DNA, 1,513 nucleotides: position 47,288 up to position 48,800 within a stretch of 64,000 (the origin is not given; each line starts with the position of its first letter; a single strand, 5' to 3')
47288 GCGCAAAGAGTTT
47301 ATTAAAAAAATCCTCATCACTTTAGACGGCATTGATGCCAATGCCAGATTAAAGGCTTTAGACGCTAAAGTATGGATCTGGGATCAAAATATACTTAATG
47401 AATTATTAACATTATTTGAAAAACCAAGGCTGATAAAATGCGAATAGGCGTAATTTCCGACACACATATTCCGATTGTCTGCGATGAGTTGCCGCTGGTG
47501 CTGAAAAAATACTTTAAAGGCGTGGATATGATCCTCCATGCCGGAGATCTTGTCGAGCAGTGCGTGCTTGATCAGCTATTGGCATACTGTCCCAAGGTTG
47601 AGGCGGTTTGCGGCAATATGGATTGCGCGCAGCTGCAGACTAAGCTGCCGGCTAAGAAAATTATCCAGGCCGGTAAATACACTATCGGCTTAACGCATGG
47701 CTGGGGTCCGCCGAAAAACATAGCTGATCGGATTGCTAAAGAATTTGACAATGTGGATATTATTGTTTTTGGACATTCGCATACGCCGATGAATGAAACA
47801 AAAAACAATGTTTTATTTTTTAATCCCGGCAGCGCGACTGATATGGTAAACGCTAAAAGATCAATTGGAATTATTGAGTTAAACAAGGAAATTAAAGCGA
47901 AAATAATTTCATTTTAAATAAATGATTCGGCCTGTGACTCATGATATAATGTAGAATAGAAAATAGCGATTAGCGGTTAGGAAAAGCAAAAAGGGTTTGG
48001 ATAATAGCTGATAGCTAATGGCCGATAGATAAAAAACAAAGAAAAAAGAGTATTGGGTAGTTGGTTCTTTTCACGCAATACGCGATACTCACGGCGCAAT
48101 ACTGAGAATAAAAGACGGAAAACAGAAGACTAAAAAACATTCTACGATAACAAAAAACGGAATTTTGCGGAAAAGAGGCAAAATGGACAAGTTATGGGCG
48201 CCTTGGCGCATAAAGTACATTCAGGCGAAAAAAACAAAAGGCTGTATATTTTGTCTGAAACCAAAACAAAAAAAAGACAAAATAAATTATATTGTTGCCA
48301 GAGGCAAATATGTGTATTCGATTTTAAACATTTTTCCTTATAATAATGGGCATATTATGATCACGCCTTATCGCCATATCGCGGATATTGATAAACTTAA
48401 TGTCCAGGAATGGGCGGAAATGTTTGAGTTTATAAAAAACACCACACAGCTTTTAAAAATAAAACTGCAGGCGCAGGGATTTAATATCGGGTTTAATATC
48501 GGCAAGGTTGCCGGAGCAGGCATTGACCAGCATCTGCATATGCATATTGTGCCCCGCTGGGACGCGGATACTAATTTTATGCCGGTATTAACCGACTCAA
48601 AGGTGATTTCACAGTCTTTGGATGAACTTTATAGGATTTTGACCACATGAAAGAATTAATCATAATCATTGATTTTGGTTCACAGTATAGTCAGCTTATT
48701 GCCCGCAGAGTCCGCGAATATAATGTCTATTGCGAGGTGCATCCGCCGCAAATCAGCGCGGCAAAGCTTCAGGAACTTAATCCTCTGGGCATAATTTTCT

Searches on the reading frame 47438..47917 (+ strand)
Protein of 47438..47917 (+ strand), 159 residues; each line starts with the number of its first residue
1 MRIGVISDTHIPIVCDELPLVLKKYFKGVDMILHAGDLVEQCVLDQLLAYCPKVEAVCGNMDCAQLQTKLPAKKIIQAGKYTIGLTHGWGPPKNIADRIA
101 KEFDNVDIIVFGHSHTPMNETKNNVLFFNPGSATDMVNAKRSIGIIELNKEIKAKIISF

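Call 50: search_protein_families(library=pfam, proteins=[window:47438-47917:+], max_evalue=0.001)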
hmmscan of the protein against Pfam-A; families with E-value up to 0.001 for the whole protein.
window:47438-47917:+ (159 aa): 2 families
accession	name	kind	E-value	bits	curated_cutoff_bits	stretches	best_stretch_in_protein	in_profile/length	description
PF12850.12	Metallophos_2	-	2.1e-34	119.2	27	1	1-150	1-153/154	Calcineurin-like phosphoesterase superfamily domain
PF00149.33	Metallophos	-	1.1e-10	42.7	21.5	1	1-64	1-77/191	Calcineurin-like phosphoesterase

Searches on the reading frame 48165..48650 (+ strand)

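Call 50: search_protein_families(library=pfam, proteins=[window:48165-48650:+], max_evalue=0.001)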
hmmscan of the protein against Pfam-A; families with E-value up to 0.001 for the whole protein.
window:48165-48650:+ (161 aa): 3 families
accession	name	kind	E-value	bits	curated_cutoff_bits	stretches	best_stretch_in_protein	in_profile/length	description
PF01230.28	HIT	-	7.3e-15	55.8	21.5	1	43-131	8-95/98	HIT domain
PF04677.20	CwfJ_C_1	-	1.3e-10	41.6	21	1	21-130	8-108/122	Protein similar to CwfJ C-terminus 1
PF11969.13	DcpS_C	-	1.3e-05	26.1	24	1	27-129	2-100/114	Scavenger mRNA decapping enzyme C-term binding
